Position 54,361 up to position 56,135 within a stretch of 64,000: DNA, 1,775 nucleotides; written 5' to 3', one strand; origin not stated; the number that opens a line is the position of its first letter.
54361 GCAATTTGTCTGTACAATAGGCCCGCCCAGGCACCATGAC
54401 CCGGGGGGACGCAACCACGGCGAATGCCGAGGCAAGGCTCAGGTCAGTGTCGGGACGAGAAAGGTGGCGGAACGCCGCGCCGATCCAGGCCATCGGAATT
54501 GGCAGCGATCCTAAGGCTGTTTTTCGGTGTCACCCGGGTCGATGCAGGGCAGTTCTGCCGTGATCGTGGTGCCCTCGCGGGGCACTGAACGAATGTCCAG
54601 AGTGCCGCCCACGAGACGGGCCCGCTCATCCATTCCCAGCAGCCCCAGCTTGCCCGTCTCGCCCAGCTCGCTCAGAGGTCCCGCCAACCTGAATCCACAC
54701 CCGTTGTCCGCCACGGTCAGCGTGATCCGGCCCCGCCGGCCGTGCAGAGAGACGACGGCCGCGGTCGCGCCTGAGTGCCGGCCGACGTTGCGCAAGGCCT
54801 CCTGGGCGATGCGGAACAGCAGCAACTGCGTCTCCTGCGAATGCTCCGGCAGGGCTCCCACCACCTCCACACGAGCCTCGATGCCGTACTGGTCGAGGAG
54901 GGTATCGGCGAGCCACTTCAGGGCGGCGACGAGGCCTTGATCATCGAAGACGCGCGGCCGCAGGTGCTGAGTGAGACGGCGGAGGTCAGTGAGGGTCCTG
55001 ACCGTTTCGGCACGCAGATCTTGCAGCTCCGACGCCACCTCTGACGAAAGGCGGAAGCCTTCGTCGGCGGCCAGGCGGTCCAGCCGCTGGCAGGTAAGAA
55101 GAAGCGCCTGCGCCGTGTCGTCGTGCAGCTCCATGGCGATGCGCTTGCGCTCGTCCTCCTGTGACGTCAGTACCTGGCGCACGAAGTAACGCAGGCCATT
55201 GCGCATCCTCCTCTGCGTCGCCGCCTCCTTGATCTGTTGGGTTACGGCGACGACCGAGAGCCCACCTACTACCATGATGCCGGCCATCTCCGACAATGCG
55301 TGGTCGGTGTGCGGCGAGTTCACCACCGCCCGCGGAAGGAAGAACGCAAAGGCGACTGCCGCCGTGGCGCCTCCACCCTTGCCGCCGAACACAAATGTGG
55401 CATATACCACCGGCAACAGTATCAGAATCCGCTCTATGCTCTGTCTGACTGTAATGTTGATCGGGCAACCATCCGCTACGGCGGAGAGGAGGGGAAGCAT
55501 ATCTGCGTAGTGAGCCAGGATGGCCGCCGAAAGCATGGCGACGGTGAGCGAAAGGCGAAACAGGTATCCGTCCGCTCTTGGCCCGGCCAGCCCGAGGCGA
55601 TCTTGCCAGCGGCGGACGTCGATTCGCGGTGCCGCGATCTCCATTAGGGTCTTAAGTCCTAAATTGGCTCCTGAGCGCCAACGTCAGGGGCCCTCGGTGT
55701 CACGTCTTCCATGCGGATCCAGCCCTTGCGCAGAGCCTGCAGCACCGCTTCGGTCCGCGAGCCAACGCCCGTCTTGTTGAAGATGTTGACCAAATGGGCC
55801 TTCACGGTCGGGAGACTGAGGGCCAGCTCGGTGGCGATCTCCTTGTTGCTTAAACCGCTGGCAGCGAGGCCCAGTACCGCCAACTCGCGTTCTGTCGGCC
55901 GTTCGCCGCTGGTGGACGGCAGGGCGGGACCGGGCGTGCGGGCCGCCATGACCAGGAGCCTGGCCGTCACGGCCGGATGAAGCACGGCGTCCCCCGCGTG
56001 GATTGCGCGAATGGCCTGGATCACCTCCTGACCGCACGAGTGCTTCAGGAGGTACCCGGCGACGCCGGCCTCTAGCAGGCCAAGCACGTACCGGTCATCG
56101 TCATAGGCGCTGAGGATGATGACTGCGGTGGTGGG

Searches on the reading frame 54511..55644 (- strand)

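Call 122: search_protein_families(library=pfam, proteins=[window:54511-55644:-], max_evalue=0.001)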
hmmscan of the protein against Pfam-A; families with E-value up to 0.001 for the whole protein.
window:54511-55644:- (377 aa): 2 families
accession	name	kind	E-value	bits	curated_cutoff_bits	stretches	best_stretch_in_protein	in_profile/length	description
PF02518.31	HATPase_c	-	4.6e-12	46.8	26.4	1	273-366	3-108/111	Histidine kinase-, DNA gyrase B-, and HSP90-like ATPase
PF07730.19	HisKA_3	-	2.7e-08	34.7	24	1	165-231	1-66/68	Histidine kinase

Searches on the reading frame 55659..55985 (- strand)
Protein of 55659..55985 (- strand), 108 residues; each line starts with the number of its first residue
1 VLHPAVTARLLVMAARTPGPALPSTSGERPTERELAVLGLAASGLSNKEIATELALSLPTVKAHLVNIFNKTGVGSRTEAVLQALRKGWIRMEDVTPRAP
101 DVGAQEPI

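Call 122: search_protein_families(library=pfam, proteins=[window:55659-55985:-], max_evalue=0.001)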
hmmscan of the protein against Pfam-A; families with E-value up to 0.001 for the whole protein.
window:55659-55985:- (108 aa): 4 families
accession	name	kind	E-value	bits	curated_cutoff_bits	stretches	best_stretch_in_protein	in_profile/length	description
PF00196.25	GerE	-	9.9e-17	60.8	23.5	1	31-82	4-55/57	Bacterial regulatory proteins, luxR family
PF08281.18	Sigma70_r4_2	-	9.2e-05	22.5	25.7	1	36-65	18-47/54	Sigma-70, region 4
PF13412.12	HTH_24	-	0.00024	21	21.9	1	43-65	16-38/48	Winged helix-turn-helix DNA-binding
PF13384.12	HTH_23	-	0.00036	20.7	24.6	1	33-74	6-46/50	Homeodomain-like domain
